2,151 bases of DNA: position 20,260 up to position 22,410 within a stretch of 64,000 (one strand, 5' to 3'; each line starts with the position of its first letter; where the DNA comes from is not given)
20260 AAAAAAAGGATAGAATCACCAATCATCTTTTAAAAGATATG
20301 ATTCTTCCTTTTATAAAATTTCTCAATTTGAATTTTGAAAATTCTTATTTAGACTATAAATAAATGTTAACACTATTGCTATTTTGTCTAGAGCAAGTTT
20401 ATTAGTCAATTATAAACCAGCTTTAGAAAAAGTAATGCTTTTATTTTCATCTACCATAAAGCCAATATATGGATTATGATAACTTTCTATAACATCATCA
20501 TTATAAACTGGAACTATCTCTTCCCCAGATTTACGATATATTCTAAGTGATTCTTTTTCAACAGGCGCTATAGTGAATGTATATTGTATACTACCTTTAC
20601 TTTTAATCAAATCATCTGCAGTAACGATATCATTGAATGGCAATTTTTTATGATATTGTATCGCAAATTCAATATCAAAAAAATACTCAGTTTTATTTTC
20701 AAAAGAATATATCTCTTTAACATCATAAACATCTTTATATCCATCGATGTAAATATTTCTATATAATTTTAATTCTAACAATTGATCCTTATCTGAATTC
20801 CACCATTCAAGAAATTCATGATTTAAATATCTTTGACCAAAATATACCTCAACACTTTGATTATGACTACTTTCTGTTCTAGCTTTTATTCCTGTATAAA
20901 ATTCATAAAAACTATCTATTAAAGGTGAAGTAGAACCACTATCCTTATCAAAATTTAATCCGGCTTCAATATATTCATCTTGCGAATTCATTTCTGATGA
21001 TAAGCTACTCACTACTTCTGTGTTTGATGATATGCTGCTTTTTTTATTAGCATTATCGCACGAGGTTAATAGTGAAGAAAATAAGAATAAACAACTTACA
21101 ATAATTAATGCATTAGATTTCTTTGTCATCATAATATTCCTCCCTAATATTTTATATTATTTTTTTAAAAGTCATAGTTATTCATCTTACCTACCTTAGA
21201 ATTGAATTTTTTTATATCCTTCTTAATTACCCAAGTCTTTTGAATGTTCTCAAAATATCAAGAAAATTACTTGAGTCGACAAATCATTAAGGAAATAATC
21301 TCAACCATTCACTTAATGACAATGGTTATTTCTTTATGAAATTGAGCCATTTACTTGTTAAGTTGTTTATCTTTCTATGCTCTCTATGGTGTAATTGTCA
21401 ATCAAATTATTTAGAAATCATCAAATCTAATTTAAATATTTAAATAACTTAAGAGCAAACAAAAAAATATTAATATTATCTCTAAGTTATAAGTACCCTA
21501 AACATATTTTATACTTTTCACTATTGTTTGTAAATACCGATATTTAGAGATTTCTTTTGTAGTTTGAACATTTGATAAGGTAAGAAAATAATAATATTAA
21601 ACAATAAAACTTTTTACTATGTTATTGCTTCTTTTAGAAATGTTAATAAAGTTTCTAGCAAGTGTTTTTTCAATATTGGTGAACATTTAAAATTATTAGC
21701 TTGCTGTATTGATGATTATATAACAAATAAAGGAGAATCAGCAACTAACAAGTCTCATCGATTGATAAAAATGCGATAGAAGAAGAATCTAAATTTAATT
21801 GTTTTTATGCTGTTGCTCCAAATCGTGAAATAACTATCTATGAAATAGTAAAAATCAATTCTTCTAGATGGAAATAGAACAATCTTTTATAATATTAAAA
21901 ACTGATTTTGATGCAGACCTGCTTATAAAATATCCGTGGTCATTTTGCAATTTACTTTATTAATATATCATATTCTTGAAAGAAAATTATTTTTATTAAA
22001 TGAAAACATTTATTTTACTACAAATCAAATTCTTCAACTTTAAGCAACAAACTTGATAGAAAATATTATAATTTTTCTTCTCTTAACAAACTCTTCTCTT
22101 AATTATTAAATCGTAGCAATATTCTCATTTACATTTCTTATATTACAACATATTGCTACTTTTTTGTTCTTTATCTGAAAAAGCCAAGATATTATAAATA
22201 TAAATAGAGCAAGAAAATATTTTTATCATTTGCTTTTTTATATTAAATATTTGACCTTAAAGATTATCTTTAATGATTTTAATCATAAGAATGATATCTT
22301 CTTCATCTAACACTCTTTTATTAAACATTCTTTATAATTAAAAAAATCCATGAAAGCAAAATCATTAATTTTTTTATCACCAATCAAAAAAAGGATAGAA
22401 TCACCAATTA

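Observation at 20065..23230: Duplicated cassette of variable surface-lipoprotein paralogs, each trailed by an orphan 3' fragment of another gene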

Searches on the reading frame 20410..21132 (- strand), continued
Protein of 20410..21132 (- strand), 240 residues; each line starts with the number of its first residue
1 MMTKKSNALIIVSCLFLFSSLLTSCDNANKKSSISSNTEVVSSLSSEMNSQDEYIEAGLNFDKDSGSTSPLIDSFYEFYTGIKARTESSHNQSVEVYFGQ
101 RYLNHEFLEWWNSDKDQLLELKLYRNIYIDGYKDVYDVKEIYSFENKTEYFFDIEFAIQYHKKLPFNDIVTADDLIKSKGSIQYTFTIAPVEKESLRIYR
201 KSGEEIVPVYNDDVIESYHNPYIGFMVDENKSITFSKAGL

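Call 70: fold_search(model_id=the predicted structure, library=pdb)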
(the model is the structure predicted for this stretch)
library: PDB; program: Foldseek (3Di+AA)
matches with E <= 10: 875; with E <= 0.001: 0
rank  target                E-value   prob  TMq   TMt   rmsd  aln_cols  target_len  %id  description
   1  9g41_A                1.0e-02  0.90  0.27  0.06  15.7       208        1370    7  Mouse Teneurin2 dimer variant A0B1 (released 2026-01-21)
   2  3fha_A                2.2e-02  0.06  0.09  0.05  24.6       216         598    8  Structure of endo-beta-N-acetylglucosaminidase A (released 2009-04-28)
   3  8f9l_B                2.7e-02  0.84  0.27  0.41   8.7       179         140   10  Intramolecular ester bond-containing repeat domain from Gemella massiliensis adhesin (released 2024-06-19)
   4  8wae_B                2.7e-02  0.57  0.20  0.34   8.8       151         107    9  Crystal structure of a novel porphyran-binding carbohydrate binding module (released 2024-09-11)
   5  5u5o                  2.9e-02  0.33  0.20  0.17  14.5       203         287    8  Bacterial adhesin from Mobiluncus mulieris containing intramolecular disulfide, isopeptide, and ester bond cross-links ( (released 2018-06-13)
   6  8f9l_A                3.2e-02  0.96  0.29  0.45   7.0       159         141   10  Intramolecular ester bond-containing repeat domain from Gemella massiliensis adhesin (released 2024-06-19)
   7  6kl7_A                3.8e-02  0.23  0.17  0.13  14.5       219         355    7  Beta-arrestin 1 mutant S13D/T275D (released 2020-01-29)
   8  5u6f                  4.2e-02  0.33  0.20  0.17  15.6       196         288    9  Bacterial adhesin from Mobiluncus mulieris containing intramolecular disulfide, isopeptide, and ester bond cross-links ( (released 2018-06-13)
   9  3fha_C                4.7e-02  0.08  0.11  0.06  21.3       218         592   10  Structure of endo-beta-N-acetylglucosaminidase A (released 2009-04-28)
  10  9uyi_A                5.0e-02  0.12  0.13  0.10  19.4       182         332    9  Cryo-EM structure of the G protein-coupled receptor 1 (GPR1) bound to chemerin and beta-arrestin 1 (Conformation 2) (released 2025-11-19)
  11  4n6r_B                5.0e-02  0.06  0.12  0.14  14.1       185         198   10  Crystal structure of VosA-VelB-complex (released 2014-01-22)
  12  6zlx                  5.2e-02  0.60  0.24  0.24   7.5       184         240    6  The structure of the ClpX-associated factor PDIP38 (released 2021-07-14)
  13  1w63_M                5.2e-02  0.14  0.14  0.10  13.0       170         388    9  AP1 clathrin adaptor core (released 2004-09-21)
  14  2hb0_A                5.5e-02  0.23  0.19  0.15  10.2       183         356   11  Crystal Structure of CfaE, the Adhesive Subunit of CFA/I Fimbria of Enterotoxigenic Escherichia coli (released 2007-06-26)
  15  9blo_A                5.9e-02  0.57  0.25  0.37   8.9       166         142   10  T450C mutant of repeat domain 2 from Clostridium perfringens adhesin CPE0147 without intramolecular ester bond (released 2025-05-07)
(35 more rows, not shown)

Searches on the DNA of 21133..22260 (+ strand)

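Call 50: search_dna_similar(query=window:21133-22260:+, collection=phages, mode=distant, max_evalue=0.001)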
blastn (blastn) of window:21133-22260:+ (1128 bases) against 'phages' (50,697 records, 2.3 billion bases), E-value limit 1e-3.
No match.
